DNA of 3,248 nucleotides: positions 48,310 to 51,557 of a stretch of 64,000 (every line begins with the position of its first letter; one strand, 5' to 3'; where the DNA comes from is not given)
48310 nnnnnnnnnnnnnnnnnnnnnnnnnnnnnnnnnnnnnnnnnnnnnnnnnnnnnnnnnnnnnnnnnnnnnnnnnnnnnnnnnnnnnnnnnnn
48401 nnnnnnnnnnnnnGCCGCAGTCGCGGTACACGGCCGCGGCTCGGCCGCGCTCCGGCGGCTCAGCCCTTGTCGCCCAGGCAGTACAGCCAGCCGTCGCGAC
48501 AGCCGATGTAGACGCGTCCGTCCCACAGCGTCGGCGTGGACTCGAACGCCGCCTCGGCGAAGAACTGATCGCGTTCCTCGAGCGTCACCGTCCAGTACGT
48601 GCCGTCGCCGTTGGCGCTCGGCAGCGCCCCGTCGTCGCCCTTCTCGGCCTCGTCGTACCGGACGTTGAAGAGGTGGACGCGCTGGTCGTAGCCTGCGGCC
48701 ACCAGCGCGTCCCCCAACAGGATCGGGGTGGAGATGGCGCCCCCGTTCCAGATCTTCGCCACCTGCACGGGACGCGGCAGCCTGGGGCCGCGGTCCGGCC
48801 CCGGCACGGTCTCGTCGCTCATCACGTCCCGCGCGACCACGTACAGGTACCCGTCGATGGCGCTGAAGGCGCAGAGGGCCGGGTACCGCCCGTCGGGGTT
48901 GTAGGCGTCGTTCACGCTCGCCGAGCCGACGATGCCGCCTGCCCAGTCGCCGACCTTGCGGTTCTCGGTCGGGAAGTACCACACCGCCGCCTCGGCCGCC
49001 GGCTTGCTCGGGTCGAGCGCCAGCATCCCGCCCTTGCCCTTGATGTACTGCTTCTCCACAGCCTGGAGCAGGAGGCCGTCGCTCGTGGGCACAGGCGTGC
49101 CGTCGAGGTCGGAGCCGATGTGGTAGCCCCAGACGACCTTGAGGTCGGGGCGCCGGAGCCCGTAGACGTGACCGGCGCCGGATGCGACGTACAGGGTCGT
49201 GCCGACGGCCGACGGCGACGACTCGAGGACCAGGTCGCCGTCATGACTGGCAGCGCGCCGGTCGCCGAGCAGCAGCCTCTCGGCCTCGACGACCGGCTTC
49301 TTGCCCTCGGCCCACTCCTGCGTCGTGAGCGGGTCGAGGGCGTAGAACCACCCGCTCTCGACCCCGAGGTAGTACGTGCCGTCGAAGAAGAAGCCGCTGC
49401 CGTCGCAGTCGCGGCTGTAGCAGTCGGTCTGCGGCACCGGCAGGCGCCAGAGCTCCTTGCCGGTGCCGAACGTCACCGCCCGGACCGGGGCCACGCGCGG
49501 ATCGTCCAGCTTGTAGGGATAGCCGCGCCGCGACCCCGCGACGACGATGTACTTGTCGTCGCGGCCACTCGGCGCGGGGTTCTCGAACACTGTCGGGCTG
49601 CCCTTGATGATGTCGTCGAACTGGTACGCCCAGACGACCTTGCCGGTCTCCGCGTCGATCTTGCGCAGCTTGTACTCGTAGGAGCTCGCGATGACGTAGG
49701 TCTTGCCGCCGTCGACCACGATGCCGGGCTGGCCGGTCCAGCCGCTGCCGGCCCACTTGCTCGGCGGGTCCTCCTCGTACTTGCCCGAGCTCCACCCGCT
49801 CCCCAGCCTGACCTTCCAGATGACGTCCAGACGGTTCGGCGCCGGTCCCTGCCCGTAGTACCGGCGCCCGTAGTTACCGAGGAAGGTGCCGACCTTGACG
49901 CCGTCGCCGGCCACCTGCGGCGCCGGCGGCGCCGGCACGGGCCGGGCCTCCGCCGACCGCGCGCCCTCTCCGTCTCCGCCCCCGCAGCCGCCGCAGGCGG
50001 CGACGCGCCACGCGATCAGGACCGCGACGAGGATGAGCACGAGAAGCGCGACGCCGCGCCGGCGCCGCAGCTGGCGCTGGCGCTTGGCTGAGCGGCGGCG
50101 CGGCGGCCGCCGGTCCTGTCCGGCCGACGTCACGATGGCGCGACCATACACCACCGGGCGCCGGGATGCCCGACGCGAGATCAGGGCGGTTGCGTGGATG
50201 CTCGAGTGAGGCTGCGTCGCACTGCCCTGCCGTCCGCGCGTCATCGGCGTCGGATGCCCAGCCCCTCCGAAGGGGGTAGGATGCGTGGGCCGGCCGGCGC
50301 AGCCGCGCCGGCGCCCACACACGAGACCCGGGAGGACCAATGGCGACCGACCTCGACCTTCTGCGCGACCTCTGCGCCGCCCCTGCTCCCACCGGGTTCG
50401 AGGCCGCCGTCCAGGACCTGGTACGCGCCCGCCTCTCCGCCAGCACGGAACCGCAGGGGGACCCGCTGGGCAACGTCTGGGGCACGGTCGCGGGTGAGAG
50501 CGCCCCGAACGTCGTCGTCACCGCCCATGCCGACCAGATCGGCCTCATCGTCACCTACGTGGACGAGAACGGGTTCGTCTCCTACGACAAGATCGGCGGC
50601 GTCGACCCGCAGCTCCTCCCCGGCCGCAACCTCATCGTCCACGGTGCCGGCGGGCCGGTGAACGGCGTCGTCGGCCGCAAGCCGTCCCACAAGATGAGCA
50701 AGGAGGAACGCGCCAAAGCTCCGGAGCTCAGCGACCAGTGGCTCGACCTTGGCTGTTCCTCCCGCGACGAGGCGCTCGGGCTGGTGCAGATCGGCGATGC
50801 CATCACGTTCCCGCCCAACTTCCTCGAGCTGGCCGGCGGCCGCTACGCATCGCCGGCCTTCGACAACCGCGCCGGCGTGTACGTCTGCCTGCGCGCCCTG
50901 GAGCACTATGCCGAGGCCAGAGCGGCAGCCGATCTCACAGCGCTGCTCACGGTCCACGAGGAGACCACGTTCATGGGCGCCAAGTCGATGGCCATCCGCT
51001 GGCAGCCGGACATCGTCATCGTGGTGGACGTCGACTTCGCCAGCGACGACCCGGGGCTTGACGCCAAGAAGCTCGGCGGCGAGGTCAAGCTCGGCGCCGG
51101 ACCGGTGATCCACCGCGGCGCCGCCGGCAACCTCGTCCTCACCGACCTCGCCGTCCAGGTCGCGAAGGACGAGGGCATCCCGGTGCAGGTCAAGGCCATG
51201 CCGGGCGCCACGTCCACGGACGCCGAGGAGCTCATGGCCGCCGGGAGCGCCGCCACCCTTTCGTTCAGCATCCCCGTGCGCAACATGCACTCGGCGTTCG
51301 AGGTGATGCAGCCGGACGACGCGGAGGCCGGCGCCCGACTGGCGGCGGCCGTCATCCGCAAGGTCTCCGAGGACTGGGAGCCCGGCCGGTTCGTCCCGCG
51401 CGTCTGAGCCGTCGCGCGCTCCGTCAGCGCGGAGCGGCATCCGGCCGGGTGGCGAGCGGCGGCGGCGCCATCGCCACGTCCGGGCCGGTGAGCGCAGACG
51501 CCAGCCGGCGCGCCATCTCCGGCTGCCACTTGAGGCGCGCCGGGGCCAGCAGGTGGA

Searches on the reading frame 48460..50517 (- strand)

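Call 19: search_protein_families(library=pfam, proteins=[window:48460-50517:-])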
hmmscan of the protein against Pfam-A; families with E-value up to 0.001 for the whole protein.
window:48460-50517:- (685 aa): 3 families
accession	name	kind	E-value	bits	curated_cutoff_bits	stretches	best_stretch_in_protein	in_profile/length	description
PF13570.13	Beta-prop_ACSF4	-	3.8e-15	56.5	133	1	269-313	58-102/329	Beta-alanine-activating enzyme, beta-propeller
PF13360.13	PQQ_2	-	1.1e-10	42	27.6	1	233-401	16-140/233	Outer membrane protein assembly factor BamB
PF01011.28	PQQ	-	1.6e-07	30.9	26.7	1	231-312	508-588/595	Glucose/ethanol/alcohol dehydrogenase, beta-propeller domain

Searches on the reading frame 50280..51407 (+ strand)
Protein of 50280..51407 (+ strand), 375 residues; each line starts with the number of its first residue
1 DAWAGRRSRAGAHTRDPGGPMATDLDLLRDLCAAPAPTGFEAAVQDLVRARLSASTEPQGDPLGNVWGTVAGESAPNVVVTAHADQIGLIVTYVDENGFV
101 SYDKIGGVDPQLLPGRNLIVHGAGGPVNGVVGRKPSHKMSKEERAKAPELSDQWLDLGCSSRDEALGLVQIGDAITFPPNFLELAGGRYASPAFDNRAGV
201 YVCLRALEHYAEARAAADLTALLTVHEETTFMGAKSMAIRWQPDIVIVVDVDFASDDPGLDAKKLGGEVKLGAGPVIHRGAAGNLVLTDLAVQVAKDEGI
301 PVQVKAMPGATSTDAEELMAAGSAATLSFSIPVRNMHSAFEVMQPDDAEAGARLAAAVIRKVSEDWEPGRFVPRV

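Call 19: search_protein_families(library=pfam, proteins=[window:50280-51407:+])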
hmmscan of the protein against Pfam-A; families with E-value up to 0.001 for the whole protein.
window:50280-51407:+ (375 aa): 2 families
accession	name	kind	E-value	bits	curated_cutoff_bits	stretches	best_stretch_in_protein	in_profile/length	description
PF05343.19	Peptidase_M42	-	4.7e-70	236.4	23.2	1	64-354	1-292/292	M42 glutamyl aminopeptidase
PF01546.33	Peptidase_M20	-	2.2e-08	34.7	24.6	1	192-360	32-205/206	Peptidase family M20/M25/M40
